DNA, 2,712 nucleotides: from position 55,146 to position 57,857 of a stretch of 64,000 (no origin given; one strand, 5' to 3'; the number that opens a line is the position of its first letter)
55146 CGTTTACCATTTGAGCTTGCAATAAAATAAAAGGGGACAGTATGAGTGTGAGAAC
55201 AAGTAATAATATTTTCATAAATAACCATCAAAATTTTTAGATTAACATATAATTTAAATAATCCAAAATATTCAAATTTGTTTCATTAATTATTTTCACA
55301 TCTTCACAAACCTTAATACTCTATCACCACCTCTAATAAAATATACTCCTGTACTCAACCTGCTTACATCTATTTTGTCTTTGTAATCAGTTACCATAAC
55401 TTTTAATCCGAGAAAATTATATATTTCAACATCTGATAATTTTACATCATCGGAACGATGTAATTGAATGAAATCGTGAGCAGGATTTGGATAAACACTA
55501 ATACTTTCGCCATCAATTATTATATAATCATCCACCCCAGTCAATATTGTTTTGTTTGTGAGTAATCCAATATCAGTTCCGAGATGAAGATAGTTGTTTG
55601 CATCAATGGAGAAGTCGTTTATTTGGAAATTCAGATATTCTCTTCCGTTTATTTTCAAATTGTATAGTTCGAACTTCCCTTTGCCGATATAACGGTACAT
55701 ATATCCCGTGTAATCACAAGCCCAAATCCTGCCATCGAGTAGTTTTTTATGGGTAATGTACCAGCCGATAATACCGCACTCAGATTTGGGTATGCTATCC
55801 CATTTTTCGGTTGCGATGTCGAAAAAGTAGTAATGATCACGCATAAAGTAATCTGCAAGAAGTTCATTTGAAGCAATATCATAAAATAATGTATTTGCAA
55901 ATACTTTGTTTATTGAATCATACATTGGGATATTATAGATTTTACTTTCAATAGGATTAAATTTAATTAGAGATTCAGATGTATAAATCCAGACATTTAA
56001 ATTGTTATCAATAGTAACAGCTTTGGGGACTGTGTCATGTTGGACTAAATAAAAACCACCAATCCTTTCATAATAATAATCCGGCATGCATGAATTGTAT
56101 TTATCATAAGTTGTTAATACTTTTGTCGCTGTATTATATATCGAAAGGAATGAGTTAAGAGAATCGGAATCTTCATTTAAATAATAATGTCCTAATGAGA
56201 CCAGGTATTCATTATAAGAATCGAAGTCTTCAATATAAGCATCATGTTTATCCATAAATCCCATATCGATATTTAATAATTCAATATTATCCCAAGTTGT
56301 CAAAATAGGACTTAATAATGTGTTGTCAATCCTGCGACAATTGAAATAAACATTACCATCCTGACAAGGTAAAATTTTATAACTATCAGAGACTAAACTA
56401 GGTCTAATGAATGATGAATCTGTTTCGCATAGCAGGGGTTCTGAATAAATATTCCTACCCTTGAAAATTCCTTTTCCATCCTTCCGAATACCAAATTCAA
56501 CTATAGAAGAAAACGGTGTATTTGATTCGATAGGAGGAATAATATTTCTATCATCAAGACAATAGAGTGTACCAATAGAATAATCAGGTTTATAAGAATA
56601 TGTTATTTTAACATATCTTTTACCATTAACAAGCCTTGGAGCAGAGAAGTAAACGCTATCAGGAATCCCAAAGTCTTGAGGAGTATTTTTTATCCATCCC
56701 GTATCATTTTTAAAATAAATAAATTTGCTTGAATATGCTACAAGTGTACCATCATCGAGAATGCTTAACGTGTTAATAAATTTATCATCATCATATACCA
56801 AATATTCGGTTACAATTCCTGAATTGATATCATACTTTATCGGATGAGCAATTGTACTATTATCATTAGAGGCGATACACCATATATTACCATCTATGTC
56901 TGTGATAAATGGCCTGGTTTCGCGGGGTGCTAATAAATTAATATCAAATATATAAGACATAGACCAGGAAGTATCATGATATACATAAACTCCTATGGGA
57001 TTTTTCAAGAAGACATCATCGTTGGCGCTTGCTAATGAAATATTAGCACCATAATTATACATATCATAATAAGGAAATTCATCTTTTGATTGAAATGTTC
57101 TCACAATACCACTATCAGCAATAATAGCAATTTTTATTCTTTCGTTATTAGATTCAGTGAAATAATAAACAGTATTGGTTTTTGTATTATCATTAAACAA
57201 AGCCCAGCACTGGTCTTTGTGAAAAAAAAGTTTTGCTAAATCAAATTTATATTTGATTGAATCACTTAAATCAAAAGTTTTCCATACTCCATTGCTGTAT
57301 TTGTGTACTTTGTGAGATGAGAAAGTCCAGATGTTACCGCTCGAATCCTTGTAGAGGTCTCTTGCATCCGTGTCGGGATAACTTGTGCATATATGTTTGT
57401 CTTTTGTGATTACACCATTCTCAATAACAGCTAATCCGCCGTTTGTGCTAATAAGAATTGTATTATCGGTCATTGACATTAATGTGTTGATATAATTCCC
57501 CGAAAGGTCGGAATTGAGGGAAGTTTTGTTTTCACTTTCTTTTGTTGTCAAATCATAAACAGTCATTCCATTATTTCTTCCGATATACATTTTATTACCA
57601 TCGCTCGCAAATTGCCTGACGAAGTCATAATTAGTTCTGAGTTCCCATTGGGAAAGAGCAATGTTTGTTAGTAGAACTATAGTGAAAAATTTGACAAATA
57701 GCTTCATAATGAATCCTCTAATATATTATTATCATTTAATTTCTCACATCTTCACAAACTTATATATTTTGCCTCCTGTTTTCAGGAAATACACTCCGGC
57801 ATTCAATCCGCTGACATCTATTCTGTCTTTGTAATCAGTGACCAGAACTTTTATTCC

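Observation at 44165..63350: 19-kb island of eight consecutive secreted beta-propeller proteins from three unrelated repeat families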

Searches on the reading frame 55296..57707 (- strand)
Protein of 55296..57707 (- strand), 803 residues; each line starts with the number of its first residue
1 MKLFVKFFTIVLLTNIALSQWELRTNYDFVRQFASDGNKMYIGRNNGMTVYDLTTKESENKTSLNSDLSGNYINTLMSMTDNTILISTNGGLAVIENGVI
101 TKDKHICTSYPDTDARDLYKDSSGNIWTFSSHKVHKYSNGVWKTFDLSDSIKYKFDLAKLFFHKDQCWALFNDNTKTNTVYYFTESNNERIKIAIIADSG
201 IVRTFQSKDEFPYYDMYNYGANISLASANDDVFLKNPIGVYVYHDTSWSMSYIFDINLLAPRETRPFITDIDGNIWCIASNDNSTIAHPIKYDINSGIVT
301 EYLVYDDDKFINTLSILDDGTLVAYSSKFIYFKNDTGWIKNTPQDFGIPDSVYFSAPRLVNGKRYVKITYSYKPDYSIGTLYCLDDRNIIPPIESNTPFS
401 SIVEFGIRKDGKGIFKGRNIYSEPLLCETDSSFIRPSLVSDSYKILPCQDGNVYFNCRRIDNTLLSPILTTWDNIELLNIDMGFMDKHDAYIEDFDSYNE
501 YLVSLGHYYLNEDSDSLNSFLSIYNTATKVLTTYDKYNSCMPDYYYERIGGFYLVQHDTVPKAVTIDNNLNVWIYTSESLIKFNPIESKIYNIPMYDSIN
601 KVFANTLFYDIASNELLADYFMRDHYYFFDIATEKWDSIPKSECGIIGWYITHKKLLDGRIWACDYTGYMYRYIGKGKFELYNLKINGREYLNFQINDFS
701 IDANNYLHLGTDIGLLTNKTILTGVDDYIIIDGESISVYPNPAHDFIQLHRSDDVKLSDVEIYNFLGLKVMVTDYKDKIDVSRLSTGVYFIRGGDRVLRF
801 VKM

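Call 5: search_protein_families(library=pfam, proteins=[window:55296-57707:-], max_evalue=0.01)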
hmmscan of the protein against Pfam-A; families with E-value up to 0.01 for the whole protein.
window:55296-57707:- (803 aa): 1 family
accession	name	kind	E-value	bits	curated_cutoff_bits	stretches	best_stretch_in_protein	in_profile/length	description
PF18962.6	Por_Secre_tail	-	2.6e-11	44.1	27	1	738-792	1-61/75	Secretion system C-terminal sorting domain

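Call 6: search_protein_families(library=ncbifam, proteins=[window:55296-57707:-], max_evalue=0.01)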
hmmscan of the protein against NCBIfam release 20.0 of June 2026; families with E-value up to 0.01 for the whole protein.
window:55296-57707:- (803 aa): 1 family
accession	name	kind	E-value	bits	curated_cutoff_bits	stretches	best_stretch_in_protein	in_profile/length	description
TIGR04183.1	Por_Secre_tail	domain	2.1e-08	34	23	1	738-801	1-70/72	T9SS type A sorting domain-containing protein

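Call 13: search_solved_structures(query=window:55296-57707:-, max_evalue=1)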
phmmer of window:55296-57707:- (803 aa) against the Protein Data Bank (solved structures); distinct sequences matched with E-value up to 1: 1.
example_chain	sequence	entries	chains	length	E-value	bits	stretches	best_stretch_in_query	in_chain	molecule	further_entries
7pzj_A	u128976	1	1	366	0.0003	22.4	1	735-802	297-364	Lipase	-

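Call 14: find_encoding_contigs(protein=window:55296-57707:-, flank=10000, max_places=6)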
Protein window:55296-57707:- (803 aa): no gene with exactly this product is on record in the collection.

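Call 16: find_homologous_proteins(query=window:55296-57707:-, max_evalue=0.001)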
Query window:55296-57707:- (803 aa): 20 proteins with E <= 0.001 among 7757 candidates.
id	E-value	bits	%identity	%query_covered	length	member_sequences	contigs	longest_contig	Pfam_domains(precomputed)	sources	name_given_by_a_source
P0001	0.0e+0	1849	100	100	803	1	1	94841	PF18962.8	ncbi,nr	ncbi:MAG: T9SS type A sorting domain-containing protein [Ignavibacteriae bacterium]|nr:T9SS type A s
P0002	0.0e+0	1406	76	100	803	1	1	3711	PF18962.8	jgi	-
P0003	0.0e+0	1143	65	100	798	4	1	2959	PF18962.8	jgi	-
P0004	0.0e+0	1112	62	100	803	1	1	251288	PF18962.8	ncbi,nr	ncbi:MAG: T9SS type A sorting domain-containing protein [Bacteroidetes bacterium]|nr:MAG: T9SS type 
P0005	0.0e+0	1041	60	100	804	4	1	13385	PF18962.8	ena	-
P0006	0.0e+0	1037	77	46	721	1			PF18962.8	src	-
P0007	2.5e-292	990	57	100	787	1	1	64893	PF18962.8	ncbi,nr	ncbi:MAG: T9SS type A sorting domain-containing protein [Bacteroidetes bacterium]|nr:MAG: T9SS type 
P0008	3.3e-291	986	57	100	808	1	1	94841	PF18962.8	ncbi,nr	ncbi:MAG: T9SS type A sorting domain-containing protein [Ignavibacteriae bacterium]|nr:T9SS type A s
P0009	5.8e-290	982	56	100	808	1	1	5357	PF18962.8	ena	-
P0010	8.2e-277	939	58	95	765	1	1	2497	-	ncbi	ncbi:MAG: hypothetical protein EPN82_08445, partial [Bacteroidetes bacterium]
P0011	6.7e-212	724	45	100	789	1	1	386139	PF18962.8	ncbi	ncbi:MAG: T9SS type A sorting domain-containing protein [bacterium]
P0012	1.1e-193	664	44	100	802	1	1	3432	PF18962.8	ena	-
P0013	7.2e-178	612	39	100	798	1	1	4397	PF18962.8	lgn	-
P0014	1.3e-177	611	42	97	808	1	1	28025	PF07494.18,PF18962.8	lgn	-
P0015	2.9e-165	570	38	99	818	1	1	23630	PF07494.18,PF18962.8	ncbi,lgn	-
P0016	8.2e-165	568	39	99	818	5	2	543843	PF07494.18,PF18962.8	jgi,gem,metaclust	metaclust:\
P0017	5.6e-160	552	37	99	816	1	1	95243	PF18962.8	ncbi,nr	ncbi:MAG: T9SS type A sorting domain-containing protein [Candidatus Kapabacteria bacterium]|nr:T9SS 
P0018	1.4e-147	511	36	100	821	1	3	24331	PF07494.18,PF18962.8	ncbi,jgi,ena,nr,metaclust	ncbi:MAG: hypothetical protein A2X64_06985 [Ignavibacteria bacterium GWF2_33_9]|nr:MAG: hypothetical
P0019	7.1e-127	443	35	99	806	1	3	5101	PF18962.8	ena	-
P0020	4.0e-107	378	33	98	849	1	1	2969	PF18962.8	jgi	jgi:hypothetical protein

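Call 17: find_encoding_contigs(protein=P0004, flank=10000, max_places=2)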
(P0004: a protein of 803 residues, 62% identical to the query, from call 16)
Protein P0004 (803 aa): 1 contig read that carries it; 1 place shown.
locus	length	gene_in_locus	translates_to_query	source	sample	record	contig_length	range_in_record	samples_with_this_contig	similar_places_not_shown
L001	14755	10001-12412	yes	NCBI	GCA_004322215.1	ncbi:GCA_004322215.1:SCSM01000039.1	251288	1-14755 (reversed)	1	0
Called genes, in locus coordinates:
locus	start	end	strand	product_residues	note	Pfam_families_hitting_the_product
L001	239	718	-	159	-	PF01668:SmpB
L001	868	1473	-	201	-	-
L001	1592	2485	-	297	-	PF18962:Por_Secre_tail (weak)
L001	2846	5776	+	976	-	PF00989:PAS, PF08448:PAS_4, PF13188:PAS_8 (weak), PF13426:PAS_9, PF08448:PAS_4, PF00512:HisKA, PF02518:HATPase_c, PF00072:Response_reg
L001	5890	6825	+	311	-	PF01040:UbiA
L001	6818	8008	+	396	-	PF04055:Radical_SAM, PF13186:SPASM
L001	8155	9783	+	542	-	PF02369:Big_1 (faint), PF13620:CarboxypepD_reg (weak), PF13715:CarbopepD_reg_2 (faint), PF15976:CooC_C (faint), PF16371:MetallophosN (faint), PF25020:TTR_TEN1-4 (faint), PF13620:CarboxypepD_reg (weak), PF07210:DUF1416 (weak)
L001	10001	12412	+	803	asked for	PF18962:Por_Secre_tail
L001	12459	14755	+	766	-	?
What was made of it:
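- The core lies at the same chromosomal site, next to the CarboxypepD_reg gene, in the relative (call 17).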

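Call 18: find_encoding_contigs(protein=P0007, flank=10000, max_places=2)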
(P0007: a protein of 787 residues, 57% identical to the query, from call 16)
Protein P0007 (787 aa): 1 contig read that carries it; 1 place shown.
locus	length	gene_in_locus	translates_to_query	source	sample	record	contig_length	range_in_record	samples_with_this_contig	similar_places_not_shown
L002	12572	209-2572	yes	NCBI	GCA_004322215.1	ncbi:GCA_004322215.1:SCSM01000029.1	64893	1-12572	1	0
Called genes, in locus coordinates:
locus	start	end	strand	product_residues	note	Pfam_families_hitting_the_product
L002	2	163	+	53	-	PF18962:Por_Secre_tail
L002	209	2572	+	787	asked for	PF18962:Por_Secre_tail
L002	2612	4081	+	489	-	PF18962:Por_Secre_tail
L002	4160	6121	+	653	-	PF25852:DUF6242_C (faint), PF14870:PSII_BNR (faint), PF15902:Sortilin-Vps10 (faint), PF18962:Por_Secre_tail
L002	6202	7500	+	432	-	PF07494:Reg_prop (faint), PF18962:Por_Secre_tail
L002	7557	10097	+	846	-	PF17517:IgGFc_binding, PF15780:ASH (faint), PF18962:Por_Secre_tail (weak)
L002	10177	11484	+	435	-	PF02012:BNR (faint), PF15902:Sortilin-Vps10 (faint), PF14870:PSII_BNR (weak), PF18962:Por_Secre_tail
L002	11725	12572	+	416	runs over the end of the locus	PF17293:Arm-DNA-bind_5, PF13102:Phage_int_SAM_5, PF00589:Phage_integrase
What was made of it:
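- In GCA_004322215.1 a phage-type integrase gene follows the core block (call 18).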

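Call 19: find_encoding_contigs(protein=P0011, flank=10000, max_places=2)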
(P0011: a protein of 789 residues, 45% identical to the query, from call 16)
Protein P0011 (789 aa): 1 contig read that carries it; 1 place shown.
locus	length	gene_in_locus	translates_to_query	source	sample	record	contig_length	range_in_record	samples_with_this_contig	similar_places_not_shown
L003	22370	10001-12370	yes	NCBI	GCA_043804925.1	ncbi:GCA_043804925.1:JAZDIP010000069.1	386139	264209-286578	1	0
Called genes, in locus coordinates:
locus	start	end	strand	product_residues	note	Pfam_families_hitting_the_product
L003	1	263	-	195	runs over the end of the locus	-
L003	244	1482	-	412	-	PF03009:GDPD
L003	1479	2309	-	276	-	-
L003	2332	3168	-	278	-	PF23914:TPR_CcmH_CycH (faint), PF13428:TPR_14 (faint), PF14559:TPR_19 (faint), PF13432:TPR_16 (faint), PF13424:TPR_12 (weak), PF00515:TPR_1, PF07719:TPR_2 (weak), PF13181:TPR_8 (weak), +3 more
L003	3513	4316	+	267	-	-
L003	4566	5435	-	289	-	PF02517:Rce1-like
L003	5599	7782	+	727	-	PF07494:Reg_prop (faint), PF18962:Por_Secre_tail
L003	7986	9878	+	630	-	PF00884:Sulfatase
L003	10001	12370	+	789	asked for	PF18962:Por_Secre_tail (weak)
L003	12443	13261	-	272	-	PF18962:Por_Secre_tail (weak)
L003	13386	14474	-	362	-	PF01571:GCV_T, PF08669:GCV_T_C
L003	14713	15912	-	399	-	-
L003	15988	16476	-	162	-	PF14520:HHH_5 (faint), PF00633:HHH (weak), PF12836:HHH_3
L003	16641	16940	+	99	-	PF01909:NTP_transf_2 (weak), PF18765:Polbeta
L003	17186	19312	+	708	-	PF00009:GTP_EFTU, PF01926:MMR_HSR1 (weak), PF22042:EF-G_D2 (weak), PF14492:EFG_III, PF03764:EFG_IV, PF00679:EFG_C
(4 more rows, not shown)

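Call 20: find_encoding_contigs(protein=P0016, flank=10000, max_places=2)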
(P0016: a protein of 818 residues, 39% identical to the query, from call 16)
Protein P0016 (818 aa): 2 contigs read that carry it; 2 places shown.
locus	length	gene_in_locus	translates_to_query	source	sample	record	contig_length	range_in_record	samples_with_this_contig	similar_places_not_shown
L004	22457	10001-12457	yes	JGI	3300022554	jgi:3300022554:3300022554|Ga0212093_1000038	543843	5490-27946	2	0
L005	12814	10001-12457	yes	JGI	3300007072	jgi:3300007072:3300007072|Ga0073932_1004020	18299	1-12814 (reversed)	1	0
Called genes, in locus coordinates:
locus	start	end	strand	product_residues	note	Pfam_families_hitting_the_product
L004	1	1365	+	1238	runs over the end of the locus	PF23381:Beta-prop_IFT122_1st, PF24017:Beta-prop_SCAP, PF24105:Beta-prop_CAF1B_HIR1, PF24782:WD40_MABP1-WDR62_2nd, PF24805:EIF3I, PF24807:WD40_CDC20-Fz, PF24814:WD40_Prp19, PF24817:WD40_WDHD1_1st, +40 more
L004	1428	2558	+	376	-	PF22073:Cep192_D4 (weak), PF22544:HYDIN_VesB_CFA65-like_Ig (weak), PF18962:Por_Secre_tail (weak)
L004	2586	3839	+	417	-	PF13393:tRNA-synt_His, PF00587:tRNA-synt_2b, PF03129:HGTP_anticodon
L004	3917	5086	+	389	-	PF02518:HATPase_c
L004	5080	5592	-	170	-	-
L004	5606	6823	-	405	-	PF13524:Glyco_trans_1_2 (faint), PF00534:Glycos_transf_1, PF13692:Glyco_trans_1_4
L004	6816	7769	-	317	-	PF00535:Glycos_transf_2, PF10111:Glyco_tranf_2_2 (faint), PF13641:Glyco_tranf_2_3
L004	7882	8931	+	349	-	PF07885:Ion_trans_2, PF02254:TrkA_N, PF02080:TrkA_C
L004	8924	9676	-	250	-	PF00702:Hydrolase, PF13419:HAD_2, PF13242:Hydrolase_like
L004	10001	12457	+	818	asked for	PF07494:Reg_prop (faint), PF18962:Por_Secre_tail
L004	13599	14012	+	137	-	-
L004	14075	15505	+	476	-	-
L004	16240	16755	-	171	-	PF01257:2Fe-2S_thioredx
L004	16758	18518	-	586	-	PF00111:Fer2 (weak), PF13510:Fer2_4, PF00037:Fer4 (faint), PF12837:Fer4_6 (faint), PF10588:NADH-G_4Fe-4S_3, PF12838:Fer4_7, PF02906:Fe_hyd_lg_C, PF02256:Fe_hyd_SSU, +2 more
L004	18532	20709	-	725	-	PF01512:Complex1_51K, PF10531:SLBB, PF00037:Fer4 (faint), PF10589:NADH_4Fe-4S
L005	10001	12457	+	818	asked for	PF07494:Reg_prop (faint), PF18962:Por_Secre_tail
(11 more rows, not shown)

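Call 21: find_encoding_contigs(protein=P0017, flank=10000, max_places=2)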
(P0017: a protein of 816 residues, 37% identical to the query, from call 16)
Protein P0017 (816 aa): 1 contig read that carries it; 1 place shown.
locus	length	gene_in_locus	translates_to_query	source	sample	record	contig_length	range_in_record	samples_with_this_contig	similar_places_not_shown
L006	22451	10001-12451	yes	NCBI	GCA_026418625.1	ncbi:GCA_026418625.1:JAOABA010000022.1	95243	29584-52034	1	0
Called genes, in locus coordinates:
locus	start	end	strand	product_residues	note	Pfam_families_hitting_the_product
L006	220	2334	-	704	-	PF00771:FHIPEP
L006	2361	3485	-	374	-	PF01312:Bac_export_2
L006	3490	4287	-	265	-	PF01311:Bac_export_1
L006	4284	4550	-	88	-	PF01313:Bac_export_3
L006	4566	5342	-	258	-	PF00813:FliP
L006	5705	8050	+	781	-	-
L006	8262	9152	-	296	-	PF00701:DHDPS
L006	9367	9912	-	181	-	PF10469:AKAP7_NLS, PF02834:LigT_PEase, PF13563:2_5_RNA_ligase2, PF02834:LigT_PEase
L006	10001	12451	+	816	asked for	PF18962:Por_Secre_tail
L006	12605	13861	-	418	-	PF01098:FTSW_RODA_SPOVE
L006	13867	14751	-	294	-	PF01259:SAICAR_synt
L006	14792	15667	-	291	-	PF00483:NTP_transferase, PF12804:NTP_transf_3 (weak)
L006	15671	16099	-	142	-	-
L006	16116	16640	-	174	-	PF04307:YdjM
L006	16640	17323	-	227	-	PF13489:Methyltransf_23, PF08242:Methyltransf_12 (weak)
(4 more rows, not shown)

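Call 22: find_encoding_contigs(protein=P0018, flank=10000, max_places=2)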
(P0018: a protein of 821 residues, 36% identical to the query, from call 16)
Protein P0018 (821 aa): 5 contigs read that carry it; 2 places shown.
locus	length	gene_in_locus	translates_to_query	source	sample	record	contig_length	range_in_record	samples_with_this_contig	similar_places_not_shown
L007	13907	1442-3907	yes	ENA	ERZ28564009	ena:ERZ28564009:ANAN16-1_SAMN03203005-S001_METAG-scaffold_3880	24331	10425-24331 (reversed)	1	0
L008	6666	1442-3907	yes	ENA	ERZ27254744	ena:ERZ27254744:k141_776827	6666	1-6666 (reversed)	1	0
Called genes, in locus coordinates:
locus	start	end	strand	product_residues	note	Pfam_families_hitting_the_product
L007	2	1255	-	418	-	?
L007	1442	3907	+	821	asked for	PF07494:Reg_prop (faint), PF18962:Por_Secre_tail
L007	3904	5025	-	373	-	PF01266:DAO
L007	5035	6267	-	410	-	PF12704:MacB_PCD, PF02687:FtsX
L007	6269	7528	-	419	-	-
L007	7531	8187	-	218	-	PF02463:SMC_N (faint), PF00005:ABC_tran, PF13304:AAA_21 (faint)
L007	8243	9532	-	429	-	PF25917:BSH_RND, PF25973:BSH_CzcB (weak), PF25876:HH_MFP_RND (weak), PF25954:Beta-barrel_RND_2 (weak), PF25990:Beta-barrel_YknX, PF25975:CzcB_C (weak)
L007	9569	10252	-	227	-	PF06271:RDD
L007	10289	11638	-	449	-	PF02321:OEP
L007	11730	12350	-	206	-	PF04542:Sigma70_r2, PF08281:Sigma70_r4_2, PF04545:Sigma70_r4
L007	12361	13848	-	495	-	PF01943:Polysacc_synt, PF13440:Polysacc_synt_3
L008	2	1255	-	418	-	?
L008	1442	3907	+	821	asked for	PF07494:Reg_prop (faint), PF18962:Por_Secre_tail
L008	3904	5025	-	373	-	PF01266:DAO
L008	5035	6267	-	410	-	PF12704:MacB_PCD, PF02687:FtsX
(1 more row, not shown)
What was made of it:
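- P6 homologues at 35-45% identity are singletons (calls 19-22).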

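Call 37: predict_structure(alignment_id=A1)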
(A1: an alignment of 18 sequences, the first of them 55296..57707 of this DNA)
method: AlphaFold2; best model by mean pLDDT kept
length: 803 residues; sequences in the alignment: 18
mean_pLDDT: 84.7   pTM: 0.77
mean pLDDT of the five models: 84.7, 83.1, 80.5, 80.2, 77.7
residues with pLDDT >= 90: 374; 70-90: 334; 50-70: 73; < 50: 22
segments of 3 or more residues with pLDDT < 50: 14-17, 218-221, 723-734
pLDDT, mean of each block of 10 residues (from residue 1): 62 52 85 89 92 92 91 92 93 94 95 94 92 95 95 90 90 80 67 90 85 59 80 87 89 90 87 91 91 92 88 88 89 87 89 88 90 84 93 81 92 82 79 77 86 79 71 88 88 92 93 85 96 93 86 81 92 93 90 82 87 90 85 93 88 91 92 94 82 90 92 87 38 47 64 62 84 77 78 73 70
secondary structure, 60 per line:
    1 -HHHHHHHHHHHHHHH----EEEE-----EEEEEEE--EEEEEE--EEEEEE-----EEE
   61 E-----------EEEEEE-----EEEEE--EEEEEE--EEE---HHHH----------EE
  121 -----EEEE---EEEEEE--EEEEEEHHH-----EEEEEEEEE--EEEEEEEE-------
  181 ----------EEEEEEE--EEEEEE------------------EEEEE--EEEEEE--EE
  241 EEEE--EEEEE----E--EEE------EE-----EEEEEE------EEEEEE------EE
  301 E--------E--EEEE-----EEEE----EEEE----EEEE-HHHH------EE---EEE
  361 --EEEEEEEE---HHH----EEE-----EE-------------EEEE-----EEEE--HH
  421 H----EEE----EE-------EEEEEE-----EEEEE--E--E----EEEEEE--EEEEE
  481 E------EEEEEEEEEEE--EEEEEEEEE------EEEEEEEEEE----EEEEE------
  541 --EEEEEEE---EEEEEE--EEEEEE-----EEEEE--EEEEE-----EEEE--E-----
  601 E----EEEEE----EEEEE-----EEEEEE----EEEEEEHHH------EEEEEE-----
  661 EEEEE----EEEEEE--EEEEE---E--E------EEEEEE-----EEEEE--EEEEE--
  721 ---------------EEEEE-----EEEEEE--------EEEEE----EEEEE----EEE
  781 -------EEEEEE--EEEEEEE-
elements in order (helices of 4 or more, strands of 3 or more residues): H2-16 E21-24 E30-36 E39-44 E47-52 E58-61 E73-78 E84-88 E91-96 E99-101 H105-108 E126-129 E133-138 E141-146 E155-163 E166-173 E191-197 E200-205 E224-228 E231-236 E239-244 E247-251 E259-261 E275-280 E287-292 E299-301 E313-316 E322-325 E330-333 E338-341 H343-346 E358-360 E363-370 E381-383 E404-407 E413-416 E426-428 E442-447 E453-457 E468-473 E476-481 E488-498 E501-509 E516-525 E530-534 E543-549 E553-558 E561-566 E572-576 E579-583 E589-592 E606-610 E615-619 E625-630 E635-640 E650-655 E661-665 E670-675 E678-682 E696-701 E707-711 E714-718 E736-740 E746-751 E760-764 E769-773 E778-780 E788-793 E796-802
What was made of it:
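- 55296..57707 (-): P6, 803 aa. Two beta-propellers plus the core-type CTD, which is the architecture of PorZ and of the hybrid two-component sensor domains. AlphaFold model, pLDDT 84.7 (call 37).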
